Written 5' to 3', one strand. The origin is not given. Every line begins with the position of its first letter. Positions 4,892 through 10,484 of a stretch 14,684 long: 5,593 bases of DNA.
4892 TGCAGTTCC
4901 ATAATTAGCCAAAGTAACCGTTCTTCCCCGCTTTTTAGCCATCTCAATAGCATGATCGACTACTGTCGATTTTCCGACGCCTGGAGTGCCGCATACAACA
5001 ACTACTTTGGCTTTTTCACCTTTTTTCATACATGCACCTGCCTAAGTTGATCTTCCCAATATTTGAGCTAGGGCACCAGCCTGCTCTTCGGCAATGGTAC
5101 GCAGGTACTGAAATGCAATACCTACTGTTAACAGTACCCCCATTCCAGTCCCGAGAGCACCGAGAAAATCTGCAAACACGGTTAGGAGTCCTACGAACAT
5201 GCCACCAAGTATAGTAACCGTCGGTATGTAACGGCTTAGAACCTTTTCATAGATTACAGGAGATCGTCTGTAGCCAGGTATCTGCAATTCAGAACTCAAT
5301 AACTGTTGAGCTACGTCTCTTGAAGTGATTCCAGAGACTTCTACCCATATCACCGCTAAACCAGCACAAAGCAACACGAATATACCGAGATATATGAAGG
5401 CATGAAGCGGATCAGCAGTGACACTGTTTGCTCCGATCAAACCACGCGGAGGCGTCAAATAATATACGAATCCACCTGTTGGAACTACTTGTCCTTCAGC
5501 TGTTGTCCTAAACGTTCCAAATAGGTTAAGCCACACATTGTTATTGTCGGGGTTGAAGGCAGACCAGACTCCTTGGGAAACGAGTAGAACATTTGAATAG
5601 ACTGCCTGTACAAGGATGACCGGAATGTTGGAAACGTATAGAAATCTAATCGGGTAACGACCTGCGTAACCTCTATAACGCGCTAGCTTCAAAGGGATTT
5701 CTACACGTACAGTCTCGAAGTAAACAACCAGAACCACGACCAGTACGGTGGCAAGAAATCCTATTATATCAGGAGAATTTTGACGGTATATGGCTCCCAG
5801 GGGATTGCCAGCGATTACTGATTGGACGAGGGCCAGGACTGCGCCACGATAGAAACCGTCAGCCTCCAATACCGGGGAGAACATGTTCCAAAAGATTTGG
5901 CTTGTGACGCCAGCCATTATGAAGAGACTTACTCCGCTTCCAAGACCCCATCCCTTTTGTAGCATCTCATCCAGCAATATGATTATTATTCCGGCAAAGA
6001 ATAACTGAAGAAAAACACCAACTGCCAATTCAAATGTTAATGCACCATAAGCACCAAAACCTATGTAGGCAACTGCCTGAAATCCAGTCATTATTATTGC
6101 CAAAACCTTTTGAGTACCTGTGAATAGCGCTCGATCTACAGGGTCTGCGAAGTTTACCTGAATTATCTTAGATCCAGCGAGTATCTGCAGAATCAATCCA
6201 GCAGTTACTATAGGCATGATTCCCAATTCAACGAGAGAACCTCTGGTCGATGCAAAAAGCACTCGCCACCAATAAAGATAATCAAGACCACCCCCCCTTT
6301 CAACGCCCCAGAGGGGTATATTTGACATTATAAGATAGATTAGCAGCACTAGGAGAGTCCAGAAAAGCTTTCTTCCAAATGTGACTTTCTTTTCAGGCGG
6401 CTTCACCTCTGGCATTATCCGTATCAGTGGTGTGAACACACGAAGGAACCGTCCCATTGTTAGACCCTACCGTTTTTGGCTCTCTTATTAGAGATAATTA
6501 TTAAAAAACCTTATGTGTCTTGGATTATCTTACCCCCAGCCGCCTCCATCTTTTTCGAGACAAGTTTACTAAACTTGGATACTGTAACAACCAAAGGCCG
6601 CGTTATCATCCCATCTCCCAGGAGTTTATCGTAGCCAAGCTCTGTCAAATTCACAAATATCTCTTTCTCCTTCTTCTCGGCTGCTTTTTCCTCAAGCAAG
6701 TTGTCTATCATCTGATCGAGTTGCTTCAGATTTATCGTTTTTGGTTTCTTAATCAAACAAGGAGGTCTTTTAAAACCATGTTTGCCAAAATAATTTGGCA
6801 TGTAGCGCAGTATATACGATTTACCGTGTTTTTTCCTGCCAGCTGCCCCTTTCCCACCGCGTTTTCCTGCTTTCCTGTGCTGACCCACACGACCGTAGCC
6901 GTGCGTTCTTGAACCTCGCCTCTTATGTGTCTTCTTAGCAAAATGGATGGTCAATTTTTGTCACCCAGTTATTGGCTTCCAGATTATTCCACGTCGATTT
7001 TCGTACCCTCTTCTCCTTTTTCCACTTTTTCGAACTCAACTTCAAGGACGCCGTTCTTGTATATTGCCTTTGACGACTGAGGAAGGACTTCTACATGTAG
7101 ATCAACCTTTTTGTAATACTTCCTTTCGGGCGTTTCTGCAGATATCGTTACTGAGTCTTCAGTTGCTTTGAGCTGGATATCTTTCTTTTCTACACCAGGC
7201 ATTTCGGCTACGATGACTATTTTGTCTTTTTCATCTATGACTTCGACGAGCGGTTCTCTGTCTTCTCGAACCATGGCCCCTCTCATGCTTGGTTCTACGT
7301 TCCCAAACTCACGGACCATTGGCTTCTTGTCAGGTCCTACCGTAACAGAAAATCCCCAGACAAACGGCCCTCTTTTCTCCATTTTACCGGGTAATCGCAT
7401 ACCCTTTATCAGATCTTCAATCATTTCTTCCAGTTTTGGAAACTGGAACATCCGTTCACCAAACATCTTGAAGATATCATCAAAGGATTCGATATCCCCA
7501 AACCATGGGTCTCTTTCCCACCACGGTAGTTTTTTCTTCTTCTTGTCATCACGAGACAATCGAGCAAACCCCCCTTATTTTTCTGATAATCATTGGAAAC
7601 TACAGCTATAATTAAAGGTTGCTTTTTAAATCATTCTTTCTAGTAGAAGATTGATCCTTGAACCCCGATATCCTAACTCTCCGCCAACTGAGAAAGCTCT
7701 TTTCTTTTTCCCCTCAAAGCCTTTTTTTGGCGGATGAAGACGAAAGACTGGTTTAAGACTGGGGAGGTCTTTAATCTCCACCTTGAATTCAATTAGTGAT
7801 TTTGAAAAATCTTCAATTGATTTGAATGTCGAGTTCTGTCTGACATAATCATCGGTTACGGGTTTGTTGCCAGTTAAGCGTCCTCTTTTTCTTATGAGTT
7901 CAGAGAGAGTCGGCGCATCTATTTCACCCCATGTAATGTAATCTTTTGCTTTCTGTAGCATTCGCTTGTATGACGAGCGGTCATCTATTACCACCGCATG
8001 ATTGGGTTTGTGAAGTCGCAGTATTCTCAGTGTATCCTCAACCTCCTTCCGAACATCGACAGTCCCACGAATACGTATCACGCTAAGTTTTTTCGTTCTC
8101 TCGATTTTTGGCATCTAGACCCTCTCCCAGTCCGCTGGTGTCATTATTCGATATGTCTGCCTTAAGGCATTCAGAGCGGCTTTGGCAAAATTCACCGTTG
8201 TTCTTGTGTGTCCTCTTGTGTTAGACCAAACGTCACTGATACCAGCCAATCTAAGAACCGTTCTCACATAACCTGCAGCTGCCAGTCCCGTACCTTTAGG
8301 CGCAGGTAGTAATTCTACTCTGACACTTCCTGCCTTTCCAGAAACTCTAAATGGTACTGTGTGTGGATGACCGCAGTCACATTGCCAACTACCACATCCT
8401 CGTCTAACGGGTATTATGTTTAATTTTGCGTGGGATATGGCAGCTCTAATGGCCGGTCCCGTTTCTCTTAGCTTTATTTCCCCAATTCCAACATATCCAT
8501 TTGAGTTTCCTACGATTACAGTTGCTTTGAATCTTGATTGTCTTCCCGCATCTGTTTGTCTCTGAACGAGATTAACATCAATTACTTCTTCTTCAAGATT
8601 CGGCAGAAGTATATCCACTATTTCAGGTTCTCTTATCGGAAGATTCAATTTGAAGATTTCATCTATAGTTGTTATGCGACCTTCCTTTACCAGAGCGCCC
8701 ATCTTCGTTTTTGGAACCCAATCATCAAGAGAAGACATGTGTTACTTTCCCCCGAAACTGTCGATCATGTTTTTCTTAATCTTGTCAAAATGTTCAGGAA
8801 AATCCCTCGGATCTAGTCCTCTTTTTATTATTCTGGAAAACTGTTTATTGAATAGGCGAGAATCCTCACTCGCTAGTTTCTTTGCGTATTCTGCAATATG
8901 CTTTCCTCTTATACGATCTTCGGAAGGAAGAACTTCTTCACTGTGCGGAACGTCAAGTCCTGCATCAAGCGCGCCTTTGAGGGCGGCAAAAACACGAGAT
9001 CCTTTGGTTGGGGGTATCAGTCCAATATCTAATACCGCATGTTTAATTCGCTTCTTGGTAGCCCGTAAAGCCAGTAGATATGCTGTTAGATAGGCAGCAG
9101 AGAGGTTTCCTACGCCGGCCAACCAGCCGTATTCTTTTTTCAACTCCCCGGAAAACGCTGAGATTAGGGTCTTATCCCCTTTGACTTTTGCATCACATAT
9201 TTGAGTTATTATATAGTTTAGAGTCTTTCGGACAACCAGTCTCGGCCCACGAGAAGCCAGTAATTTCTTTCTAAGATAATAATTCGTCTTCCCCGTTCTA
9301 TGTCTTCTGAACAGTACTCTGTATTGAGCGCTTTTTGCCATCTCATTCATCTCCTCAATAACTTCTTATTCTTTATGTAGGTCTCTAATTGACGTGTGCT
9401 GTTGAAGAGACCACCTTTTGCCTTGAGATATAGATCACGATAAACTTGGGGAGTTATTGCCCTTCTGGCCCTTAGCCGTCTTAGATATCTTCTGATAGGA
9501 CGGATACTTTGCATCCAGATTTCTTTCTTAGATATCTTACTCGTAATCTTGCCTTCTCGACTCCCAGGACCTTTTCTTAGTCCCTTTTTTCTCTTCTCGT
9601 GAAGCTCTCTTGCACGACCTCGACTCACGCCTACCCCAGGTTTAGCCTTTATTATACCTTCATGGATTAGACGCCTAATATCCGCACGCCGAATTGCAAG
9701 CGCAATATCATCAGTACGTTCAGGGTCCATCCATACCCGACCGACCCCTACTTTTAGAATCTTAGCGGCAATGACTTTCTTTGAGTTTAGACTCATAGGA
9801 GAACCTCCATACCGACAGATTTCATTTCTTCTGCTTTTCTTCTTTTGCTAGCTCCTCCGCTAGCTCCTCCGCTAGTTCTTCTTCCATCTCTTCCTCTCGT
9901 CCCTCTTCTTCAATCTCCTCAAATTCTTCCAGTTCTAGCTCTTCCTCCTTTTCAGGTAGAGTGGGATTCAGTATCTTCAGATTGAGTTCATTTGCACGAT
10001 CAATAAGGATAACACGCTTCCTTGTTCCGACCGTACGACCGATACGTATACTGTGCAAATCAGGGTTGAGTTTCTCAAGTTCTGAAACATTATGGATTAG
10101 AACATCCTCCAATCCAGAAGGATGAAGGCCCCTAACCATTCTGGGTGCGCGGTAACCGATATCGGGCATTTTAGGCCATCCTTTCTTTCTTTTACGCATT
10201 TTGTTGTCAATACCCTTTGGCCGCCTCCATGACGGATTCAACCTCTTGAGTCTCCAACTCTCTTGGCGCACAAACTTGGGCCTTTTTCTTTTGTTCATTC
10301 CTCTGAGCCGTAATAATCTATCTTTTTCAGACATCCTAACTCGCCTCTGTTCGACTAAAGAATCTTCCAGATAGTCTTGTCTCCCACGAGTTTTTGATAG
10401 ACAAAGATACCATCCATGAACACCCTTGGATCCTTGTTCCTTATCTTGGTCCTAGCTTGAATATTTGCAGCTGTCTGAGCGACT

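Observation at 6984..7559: Small heat-shock protein gene inserted into the core spc ribosomal operon, splitting rpl30 from rpl15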

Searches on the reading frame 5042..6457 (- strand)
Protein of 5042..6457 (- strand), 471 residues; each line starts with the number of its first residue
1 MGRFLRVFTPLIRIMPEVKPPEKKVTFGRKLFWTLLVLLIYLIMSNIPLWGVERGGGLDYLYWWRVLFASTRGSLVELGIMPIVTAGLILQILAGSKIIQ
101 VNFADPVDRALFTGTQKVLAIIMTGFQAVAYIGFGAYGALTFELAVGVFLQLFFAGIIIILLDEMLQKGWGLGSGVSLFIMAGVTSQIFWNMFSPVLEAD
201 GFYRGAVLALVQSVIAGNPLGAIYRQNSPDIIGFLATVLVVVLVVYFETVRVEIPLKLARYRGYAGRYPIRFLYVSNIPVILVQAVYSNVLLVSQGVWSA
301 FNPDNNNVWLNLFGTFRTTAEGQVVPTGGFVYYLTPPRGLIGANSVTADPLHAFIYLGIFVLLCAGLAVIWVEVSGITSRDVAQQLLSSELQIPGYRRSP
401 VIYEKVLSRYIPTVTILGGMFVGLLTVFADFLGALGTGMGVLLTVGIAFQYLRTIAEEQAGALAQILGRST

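Call 4: search_protein_families(library=pfam, proteins=[window:5042-6457:-])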
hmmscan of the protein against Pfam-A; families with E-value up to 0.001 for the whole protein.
window:5042-6457:- (471 aa): 2 families
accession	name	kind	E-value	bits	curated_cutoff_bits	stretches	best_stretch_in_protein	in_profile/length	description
PF00344.25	SecY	-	2.1e-64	218.2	32.2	1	74-451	1-305/306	SecY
PF10559.14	Plug_translocon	-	1.4e-14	54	22.1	1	39-73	1-35/35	Plug domain of Sec61p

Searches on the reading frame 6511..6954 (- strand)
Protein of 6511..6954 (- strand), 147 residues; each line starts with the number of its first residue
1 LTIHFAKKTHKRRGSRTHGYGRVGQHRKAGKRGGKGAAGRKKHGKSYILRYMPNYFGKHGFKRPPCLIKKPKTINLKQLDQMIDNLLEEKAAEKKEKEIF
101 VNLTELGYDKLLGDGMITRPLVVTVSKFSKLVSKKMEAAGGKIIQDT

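Call 4: search_protein_families(library=pfam, proteins=[window:6511-6954:-])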
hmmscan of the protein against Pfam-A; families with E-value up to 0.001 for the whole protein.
window:6511-6954:- (147 aa): 1 family
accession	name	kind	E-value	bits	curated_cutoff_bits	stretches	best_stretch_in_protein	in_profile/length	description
PF00828.25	Ribosomal_L27A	-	1.7e-15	57.6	21.5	1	73-143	1-71/72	Ribosomal proteins 50S-L15, 50S-L18e, 60S-L27A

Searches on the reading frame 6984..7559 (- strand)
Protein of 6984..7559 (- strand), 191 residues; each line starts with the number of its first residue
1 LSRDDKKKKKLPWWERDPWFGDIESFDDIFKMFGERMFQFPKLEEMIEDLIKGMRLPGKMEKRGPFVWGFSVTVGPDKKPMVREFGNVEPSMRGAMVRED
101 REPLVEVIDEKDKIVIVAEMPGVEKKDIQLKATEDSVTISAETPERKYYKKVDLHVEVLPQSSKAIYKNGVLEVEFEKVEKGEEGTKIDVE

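Call 4: search_protein_families(library=pfam, proteins=[window:6984-7559:-])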
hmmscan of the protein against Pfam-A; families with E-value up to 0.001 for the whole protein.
window:6984-7559:- (191 aa): 2 families
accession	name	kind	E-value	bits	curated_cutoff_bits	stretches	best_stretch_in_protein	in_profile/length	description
PF00011.27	HSP20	-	2.5e-07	31.2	20.8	1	107-190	2-101/102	Hsp20/alpha crystallin family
PF17886.7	ArsA_HSP20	-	5.6e-05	23.1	22.5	0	112-146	2-36/63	HSP20-like domain found in ArsA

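Call 7: search_protein_families(library=ncbifam, proteins=[window:6984-7559:-], max_evalue=0.01)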
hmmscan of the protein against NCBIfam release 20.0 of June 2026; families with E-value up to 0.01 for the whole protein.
window:6984-7559:- (191 aa): 3 families
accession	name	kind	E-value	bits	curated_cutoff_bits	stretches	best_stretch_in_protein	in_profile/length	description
NF041800.1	Hsp20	equivalog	2e-53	180.3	140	1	25-191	3-162/162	archaeal heat shock protein Hsp20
NF041799.1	Hsp14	equivalog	3.7e-11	43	100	1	99-190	15-117/118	archaeal heat shock protein Hsp14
NF042420.1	Hsp18_Clos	equivalog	2.9e-08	33.9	195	1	101-190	41-146/147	heat shock protein Hsp18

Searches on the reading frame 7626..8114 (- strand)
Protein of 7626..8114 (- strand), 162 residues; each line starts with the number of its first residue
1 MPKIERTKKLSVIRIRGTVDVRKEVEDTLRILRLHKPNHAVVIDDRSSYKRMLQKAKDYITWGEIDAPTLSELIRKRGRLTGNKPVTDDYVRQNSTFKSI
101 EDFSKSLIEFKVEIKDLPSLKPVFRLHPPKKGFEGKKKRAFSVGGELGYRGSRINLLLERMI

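Call 4: search_protein_families(library=pfam, proteins=[window:7626-8114:-])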
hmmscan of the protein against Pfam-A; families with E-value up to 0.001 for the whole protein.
window:7626-8114:- (162 aa): 1 family
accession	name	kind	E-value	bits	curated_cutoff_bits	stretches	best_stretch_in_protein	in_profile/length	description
PF00327.25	Ribosomal_L30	-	3.4e-13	49.6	23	1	11-60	2-51/51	Ribosomal protein L30p/L7e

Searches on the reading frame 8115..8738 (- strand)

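Call 4: search_protein_families(library=pfam, proteins=[window:8115-8738:-])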
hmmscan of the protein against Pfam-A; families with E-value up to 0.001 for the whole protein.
window:8115-8738:- (207 aa): 2 families
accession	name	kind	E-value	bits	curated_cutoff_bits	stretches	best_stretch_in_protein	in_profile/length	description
PF00333.26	Ribosomal_S5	-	7.1e-24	84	27.1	1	48-112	1-65/65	Ribosomal protein S5, N-terminal domain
PF03719.21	Ribosomal_S5_C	-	2.6e-23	81.7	21.5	1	134-198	1-64/71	Ribosomal protein S5, C-terminal domain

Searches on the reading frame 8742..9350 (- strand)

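Call 4: search_protein_families(library=pfam, proteins=[window:8742-9350:-])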
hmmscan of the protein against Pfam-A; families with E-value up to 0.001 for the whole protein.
window:8742-9350:- (202 aa): 2 families
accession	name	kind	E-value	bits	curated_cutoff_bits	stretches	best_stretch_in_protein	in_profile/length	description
PF17144.9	Ribosomal_L5e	-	1.1e-30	107.4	27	2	9-100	2-99/163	Ribosomal large subunit proteins 60S L5, and 50S L18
PF00861.27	Ribosomal_L18p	-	4.6e-06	27.4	27.8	1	22-110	10-94/116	Ribosomal L18 of archaea, bacteria, mitoch. and chloroplast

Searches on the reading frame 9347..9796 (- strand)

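Call 7: search_protein_families(library=ncbifam, proteins=[window:9347-9796:-], max_evalue=0.01)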
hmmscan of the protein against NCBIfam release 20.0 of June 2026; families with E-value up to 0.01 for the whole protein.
window:9347-9796:- (149 aa): 1 family
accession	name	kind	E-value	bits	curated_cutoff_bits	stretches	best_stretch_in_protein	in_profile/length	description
NF006343.0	PRK08570.1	equivalog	5.9e-52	175.7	131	1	1-148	2-149/150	50S ribosomal protein L19e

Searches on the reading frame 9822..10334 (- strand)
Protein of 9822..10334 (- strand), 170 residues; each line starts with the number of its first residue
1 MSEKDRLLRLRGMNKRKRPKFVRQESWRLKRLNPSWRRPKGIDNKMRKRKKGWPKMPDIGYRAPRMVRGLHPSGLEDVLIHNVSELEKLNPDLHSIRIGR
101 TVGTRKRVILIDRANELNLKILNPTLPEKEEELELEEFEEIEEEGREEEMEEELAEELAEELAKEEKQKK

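Call 5: search_protein_families(library=pfam, proteins=[window:9822-10334:-])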
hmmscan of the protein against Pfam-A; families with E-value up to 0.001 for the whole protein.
window:9822-10334:- (170 aa): 1 family
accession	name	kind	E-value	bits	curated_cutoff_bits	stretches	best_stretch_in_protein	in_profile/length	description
PF01655.23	Ribosomal_L32e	-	1.2e-40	138.5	25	1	18-123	1-108/108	Ribosomal protein L32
